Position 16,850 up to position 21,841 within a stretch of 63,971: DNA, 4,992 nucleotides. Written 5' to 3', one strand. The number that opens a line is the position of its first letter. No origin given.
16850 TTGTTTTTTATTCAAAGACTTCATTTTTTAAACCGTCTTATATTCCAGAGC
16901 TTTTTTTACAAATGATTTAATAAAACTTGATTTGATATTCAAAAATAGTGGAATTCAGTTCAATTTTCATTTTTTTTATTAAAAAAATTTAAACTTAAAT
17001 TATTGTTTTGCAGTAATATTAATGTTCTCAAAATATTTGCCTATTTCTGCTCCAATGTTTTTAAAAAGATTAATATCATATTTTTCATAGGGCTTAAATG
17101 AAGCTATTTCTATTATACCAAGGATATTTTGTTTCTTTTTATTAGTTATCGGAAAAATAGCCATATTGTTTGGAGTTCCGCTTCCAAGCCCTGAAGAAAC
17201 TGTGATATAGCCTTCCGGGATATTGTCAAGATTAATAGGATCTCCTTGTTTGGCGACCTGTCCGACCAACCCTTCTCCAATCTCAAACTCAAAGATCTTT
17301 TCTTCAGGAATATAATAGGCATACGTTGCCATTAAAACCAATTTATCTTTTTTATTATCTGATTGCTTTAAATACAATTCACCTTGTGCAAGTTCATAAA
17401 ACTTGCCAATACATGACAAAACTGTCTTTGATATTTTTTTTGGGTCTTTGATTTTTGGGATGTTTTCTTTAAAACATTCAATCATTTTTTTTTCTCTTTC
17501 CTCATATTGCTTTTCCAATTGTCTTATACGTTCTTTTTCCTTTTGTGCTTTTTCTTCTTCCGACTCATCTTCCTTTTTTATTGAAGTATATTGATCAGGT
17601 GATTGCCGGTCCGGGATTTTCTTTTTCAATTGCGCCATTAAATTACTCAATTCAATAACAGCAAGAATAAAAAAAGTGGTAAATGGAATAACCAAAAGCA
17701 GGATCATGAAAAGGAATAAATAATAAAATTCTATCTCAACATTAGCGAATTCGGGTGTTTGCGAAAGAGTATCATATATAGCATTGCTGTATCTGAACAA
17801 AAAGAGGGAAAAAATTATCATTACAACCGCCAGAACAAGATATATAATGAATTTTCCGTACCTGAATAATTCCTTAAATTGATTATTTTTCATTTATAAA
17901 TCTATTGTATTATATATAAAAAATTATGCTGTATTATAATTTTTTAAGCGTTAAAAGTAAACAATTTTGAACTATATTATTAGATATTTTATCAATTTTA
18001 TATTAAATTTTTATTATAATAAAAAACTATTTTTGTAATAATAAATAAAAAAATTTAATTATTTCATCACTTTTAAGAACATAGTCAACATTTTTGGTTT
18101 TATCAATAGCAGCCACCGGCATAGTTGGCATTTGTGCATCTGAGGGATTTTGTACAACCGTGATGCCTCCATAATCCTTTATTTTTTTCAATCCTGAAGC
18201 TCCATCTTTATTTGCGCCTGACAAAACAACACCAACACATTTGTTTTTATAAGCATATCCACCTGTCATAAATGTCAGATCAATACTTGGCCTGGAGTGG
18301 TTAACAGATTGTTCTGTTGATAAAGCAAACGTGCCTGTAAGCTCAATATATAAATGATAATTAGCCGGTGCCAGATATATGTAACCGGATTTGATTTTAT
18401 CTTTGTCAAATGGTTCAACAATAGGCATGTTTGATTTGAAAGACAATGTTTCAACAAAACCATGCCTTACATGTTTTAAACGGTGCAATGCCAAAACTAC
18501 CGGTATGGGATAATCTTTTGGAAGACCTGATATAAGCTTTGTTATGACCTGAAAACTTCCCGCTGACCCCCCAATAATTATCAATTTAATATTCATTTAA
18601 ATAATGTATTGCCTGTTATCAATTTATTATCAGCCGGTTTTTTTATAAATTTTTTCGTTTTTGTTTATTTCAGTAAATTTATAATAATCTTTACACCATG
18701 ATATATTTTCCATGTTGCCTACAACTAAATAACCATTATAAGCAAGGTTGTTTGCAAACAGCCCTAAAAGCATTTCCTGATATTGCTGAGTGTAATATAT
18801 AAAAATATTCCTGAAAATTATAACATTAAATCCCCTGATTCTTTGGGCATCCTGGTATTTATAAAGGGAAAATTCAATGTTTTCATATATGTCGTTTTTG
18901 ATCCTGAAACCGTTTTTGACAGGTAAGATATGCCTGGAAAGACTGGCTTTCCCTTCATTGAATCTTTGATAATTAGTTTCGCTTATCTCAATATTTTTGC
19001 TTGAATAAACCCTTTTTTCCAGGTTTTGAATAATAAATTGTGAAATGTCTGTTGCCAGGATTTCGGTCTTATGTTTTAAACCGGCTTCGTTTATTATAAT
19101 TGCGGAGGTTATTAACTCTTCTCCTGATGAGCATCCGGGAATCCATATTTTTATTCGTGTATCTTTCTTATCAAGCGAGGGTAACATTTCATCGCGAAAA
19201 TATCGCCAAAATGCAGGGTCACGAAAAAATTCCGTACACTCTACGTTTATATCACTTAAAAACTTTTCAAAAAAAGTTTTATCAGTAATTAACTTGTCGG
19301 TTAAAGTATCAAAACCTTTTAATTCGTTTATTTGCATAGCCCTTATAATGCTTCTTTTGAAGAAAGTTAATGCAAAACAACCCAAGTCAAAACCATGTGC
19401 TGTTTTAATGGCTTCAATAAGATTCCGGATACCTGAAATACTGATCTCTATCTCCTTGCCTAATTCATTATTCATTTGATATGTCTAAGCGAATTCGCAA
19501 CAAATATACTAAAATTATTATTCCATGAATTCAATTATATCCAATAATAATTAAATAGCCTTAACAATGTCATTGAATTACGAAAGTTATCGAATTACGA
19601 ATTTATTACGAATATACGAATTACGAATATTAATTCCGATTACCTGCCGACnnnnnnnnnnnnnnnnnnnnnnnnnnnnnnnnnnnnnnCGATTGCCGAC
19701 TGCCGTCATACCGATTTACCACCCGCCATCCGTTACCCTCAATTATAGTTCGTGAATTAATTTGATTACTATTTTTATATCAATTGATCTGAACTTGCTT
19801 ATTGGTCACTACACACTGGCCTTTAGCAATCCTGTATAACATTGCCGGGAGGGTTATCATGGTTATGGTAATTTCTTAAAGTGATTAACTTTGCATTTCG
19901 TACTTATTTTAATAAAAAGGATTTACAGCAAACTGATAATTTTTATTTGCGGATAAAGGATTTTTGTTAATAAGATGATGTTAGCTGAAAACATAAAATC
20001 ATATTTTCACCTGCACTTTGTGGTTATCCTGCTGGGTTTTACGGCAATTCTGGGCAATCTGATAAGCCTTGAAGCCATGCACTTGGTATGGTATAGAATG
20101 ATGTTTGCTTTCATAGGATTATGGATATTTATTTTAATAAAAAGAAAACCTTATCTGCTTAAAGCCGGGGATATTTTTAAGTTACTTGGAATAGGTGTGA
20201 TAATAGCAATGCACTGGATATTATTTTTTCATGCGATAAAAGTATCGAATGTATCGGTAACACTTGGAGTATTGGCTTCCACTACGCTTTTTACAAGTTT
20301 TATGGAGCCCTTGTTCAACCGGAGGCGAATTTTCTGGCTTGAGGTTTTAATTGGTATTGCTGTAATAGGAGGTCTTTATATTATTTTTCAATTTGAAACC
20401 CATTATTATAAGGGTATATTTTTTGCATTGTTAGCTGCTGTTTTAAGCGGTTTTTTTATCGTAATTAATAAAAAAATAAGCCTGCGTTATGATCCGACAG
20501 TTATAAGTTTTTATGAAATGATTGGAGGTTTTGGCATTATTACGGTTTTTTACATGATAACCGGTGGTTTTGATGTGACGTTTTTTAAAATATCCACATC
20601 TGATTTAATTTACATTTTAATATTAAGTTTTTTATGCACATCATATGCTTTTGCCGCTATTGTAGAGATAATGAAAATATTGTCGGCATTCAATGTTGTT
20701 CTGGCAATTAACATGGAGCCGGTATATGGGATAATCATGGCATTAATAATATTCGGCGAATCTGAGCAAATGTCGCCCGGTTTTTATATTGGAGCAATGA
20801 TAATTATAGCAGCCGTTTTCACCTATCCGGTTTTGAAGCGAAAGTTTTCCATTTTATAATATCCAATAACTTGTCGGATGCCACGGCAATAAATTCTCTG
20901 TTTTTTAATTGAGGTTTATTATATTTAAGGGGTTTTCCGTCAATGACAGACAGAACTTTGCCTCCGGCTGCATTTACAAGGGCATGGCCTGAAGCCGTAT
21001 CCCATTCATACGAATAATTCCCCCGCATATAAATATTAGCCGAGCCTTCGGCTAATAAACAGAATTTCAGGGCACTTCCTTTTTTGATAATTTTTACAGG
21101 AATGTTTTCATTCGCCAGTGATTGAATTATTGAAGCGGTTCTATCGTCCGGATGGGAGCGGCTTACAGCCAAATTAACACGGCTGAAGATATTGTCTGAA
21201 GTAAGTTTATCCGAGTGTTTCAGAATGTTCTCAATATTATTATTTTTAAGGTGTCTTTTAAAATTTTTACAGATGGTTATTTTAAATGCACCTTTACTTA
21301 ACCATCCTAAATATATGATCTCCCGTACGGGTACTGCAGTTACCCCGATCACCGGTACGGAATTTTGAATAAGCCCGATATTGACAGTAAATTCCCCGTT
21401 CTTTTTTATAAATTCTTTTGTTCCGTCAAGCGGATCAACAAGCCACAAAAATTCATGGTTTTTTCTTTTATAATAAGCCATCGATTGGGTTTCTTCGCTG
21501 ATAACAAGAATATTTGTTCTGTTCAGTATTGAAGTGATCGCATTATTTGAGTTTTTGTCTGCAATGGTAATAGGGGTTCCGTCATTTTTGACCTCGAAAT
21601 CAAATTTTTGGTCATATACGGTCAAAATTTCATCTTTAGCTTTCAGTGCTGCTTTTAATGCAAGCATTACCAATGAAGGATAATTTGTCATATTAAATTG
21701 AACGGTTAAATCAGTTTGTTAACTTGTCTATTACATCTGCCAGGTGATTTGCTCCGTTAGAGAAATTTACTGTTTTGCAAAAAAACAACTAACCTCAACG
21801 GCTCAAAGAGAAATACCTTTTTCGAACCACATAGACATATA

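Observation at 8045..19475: Ten co-directional genes couple orphan CheR/CheB, a SiaABC-type partner switch and a TerB-fused ABC exporter: candidate undescribed signalling-to-export system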

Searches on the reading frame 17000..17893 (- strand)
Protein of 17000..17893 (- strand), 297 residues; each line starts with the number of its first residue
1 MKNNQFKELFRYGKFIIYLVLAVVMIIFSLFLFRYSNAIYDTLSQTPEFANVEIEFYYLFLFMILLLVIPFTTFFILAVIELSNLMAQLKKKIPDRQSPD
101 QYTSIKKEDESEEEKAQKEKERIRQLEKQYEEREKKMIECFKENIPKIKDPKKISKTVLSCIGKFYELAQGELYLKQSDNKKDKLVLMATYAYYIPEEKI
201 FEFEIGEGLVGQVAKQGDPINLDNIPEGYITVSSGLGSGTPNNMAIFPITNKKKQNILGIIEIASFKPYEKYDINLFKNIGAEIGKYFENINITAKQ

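Call 3: search_protein_families(library=pfam, proteins=[window:17000-17893:-], max_evalue=0.01)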
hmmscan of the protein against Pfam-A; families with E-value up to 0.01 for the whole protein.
window:17000-17893:- (297 aa): 6 families
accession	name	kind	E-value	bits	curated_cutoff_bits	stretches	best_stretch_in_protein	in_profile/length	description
PF13185.12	GAF_2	-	1.4e-08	35.5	28.6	1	151-285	4-132/136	GAF domain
PF01590.32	GAF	-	7.1e-05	23.8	22.4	1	200-285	46-130/133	GAF domain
PF02388.22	FemAB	-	0.0015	17.9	24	1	74-159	232-313/406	FemAB family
PF09586.16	YfhO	-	0.0023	16.8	28.5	1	13-130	366-492/835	Bacterial membrane protein YfhO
PF07264.17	EI24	-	0.0027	18.3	32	1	18-112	21-95/199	Sulfate transporter CysZ/Etoposide-induced protein 2.4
PF06237.18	SLC52_ribofla_tr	-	0.0045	16.5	27.9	1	53-133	191-260/429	Solute carrier family 52, riboflavin transporter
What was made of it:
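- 17000..17893 (-): Membrane-anchored GAF protein (TMs 15-33 and 62-80), always placed between cheB and siaA. GAF_2, E=1.4e-8 (call 3).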

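Call 4: search_protein_families(library=ncbifam, proteins=[window:17000-17893:-], max_evalue=0.01)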
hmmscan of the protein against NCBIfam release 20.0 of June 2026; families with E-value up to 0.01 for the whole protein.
window:17000-17893:- (297 aa): 4 families
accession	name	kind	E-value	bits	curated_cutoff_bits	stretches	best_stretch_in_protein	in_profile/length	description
NF047368.1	collar_FlbB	equivalog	2.3e-06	27.6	110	1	58-143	5-89/193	periplasmic-type flagellar collar protein FlbB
NF008283.0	PRK11061.1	equivalog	0.0001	20.7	583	1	173-225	40-90/748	phosphoenolpyruvate--protein phosphotransferase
NF045846.1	MSC0882_dom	subfamily_domain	0.00026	20.2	60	1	14-102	11-82/244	MSC_0882 family membrane protein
NF045996.1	MAG0920_fam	subfamily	0.00073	19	43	1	2-153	50-196/232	MAG0920 family protein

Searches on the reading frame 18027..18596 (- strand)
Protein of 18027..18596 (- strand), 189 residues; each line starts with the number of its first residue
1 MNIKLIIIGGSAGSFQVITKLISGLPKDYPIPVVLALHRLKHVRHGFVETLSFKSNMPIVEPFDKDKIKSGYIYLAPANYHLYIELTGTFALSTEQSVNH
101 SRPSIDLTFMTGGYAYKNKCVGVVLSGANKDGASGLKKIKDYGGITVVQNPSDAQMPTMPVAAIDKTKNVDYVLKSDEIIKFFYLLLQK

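Call 3: search_protein_families(library=pfam, proteins=[window:18027-18596:-], max_evalue=0.01)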
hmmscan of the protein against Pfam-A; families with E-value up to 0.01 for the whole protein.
window:18027-18596:- (189 aa): 1 family
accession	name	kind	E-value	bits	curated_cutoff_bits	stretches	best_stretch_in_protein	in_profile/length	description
PF01339.22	CheB_methylest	-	3.3e-46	157.6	24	1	6-181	1-172/174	CheB methylesterase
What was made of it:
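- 18027..18596 (-): cheB: methylesterase catalytic domain only, no receiver domain. PF01339, 158 bits over residues 6-181 of 189 (call 3).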

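Call 4: search_protein_families(library=ncbifam, proteins=[window:18027-18596:-], max_evalue=0.01)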
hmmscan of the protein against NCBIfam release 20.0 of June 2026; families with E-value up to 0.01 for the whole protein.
window:18027-18596:- (189 aa): 2 families
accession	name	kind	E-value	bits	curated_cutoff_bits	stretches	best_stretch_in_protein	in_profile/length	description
NF009206.0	PRK12555.1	subfamily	2.6e-32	112.1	342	1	4-174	154-323/340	chemotaxis-specific protein-glutamate methyltransferase CheB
NF001965.0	PRK00742.1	subfamily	1.5e-30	106.6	293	1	4-180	168-346/357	chemotaxis-specific protein-glutamate methyltransferase CheB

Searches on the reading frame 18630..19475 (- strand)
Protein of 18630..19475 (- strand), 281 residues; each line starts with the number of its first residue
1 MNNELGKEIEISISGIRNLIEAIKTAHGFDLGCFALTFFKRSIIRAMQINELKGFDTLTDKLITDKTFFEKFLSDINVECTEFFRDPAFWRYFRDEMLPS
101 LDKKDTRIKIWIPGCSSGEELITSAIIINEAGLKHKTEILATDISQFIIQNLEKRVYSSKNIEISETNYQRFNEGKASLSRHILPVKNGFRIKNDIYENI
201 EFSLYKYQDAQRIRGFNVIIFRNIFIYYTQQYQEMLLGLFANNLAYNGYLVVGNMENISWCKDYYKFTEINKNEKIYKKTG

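Call 3: search_protein_families(library=pfam, proteins=[window:18630-19475:-], max_evalue=0.01)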
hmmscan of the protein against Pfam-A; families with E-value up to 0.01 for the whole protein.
window:18630-19475:- (281 aa): 1 family
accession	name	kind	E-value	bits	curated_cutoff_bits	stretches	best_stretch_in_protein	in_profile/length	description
PF01739.24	CheR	-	1.3e-32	113.3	27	1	81-270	3-191/195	CheR methyltransferase, SAM binding domain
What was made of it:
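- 18630..19475 (-): cheR: SAM-dependent protein-glutamate methyltransferase, first gene of the cassette. PF01739, 113 bits (call 3).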

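Call 4: search_protein_families(library=ncbifam, proteins=[window:18630-19475:-], max_evalue=0.01)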
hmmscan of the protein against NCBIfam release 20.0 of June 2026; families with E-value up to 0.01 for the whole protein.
window:18630-19475:- (281 aa): 1 family
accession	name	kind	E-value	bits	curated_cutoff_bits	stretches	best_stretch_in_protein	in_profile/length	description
NF007902.0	PRK10611.1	equivalog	3.1e-14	52.9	435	1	44-262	58-270/287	protein-glutamate O-methyltransferase CheR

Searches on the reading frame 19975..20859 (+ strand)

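Call 62: search_protein_families(library=pfam, proteins=[window:19975-20859:+], max_evalue=0.00001)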
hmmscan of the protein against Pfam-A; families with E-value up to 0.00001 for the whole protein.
window:19975-20859:+ (294 aa): 1 family
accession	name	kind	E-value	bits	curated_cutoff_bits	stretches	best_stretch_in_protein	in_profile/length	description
PF00892.27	EamA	-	4.6e-21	75.9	28.2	2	146-282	2-131/135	EamA-like transporter family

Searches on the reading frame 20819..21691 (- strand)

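Call 62: search_protein_families(library=pfam, proteins=[window:20819-21691:-], max_evalue=0.00001)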
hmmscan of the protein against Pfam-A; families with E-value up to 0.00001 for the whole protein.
window:20819-21691:- (290 aa): 1 family
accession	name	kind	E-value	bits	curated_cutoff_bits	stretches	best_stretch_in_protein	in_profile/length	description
PF00459.30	Inositol_P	-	5.8e-42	144.5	27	1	11-259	9-247/271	Inositol monophosphatase family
